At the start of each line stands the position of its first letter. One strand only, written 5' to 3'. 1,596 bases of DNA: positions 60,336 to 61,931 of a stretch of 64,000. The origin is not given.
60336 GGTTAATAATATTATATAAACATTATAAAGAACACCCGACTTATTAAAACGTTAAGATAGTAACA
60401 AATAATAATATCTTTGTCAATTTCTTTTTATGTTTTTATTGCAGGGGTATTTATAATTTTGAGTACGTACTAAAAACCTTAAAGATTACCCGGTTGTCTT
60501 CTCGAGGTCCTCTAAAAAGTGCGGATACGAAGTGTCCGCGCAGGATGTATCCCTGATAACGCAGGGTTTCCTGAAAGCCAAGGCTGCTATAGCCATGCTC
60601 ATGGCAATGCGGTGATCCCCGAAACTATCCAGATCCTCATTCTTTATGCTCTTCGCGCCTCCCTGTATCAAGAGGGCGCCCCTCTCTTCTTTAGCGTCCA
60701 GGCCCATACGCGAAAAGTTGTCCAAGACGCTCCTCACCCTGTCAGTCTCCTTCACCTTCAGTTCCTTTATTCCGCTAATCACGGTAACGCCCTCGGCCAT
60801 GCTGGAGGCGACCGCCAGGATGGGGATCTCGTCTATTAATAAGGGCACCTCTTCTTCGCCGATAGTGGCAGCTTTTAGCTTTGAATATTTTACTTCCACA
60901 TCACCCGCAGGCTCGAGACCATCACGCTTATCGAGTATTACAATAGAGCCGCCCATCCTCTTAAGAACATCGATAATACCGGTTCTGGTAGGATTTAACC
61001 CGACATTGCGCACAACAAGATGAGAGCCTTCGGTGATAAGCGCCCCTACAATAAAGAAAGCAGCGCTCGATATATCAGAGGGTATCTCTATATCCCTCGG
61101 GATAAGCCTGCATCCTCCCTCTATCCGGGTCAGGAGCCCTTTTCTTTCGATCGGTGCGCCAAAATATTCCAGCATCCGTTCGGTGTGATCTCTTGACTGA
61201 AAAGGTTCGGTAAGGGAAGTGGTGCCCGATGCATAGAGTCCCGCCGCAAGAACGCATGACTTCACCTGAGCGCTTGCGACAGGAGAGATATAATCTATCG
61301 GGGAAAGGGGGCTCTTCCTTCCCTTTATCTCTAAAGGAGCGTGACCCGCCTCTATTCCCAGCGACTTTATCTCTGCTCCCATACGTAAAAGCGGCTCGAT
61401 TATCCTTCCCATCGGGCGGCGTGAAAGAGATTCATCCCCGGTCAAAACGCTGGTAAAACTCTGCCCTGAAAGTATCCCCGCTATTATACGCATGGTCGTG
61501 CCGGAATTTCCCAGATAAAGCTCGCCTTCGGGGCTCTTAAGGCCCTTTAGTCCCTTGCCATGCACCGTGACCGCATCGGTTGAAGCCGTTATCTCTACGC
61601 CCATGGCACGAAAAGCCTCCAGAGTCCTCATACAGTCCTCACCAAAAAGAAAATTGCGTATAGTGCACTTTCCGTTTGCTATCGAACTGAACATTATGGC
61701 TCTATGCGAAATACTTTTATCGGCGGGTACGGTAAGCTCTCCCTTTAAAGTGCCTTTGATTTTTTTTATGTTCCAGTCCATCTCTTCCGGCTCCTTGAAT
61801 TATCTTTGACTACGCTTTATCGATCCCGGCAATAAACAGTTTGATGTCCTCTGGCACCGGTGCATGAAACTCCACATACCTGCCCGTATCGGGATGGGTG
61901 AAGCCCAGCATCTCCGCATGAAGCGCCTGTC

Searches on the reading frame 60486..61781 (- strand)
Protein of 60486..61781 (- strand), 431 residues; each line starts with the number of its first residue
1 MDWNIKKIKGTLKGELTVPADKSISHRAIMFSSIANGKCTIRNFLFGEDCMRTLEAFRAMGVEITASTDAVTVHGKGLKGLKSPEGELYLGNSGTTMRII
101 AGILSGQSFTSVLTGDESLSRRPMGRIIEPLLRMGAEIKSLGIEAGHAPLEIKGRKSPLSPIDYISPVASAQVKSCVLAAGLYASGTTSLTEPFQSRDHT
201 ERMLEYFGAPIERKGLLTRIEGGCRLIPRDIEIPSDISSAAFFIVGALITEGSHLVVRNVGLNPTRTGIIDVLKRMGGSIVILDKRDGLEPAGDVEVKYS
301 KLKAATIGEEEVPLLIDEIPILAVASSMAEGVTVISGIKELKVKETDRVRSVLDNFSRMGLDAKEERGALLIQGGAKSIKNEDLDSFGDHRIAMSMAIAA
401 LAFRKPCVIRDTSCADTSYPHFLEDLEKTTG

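Call 53: search_protein_families(library=pfam, proteins=[window:60486-61781:-], max_evalue=0.00001)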
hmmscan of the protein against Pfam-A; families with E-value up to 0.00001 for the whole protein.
window:60486-61781:- (431 aa): 1 family
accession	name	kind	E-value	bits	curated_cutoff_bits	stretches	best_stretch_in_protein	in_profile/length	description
PF00275.25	EPSP_synthase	-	1.6e-112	376.8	22.8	1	9-426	4-417/417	EPSP synthase (3-phosphoshikimate 1-carboxyvinyltransferase)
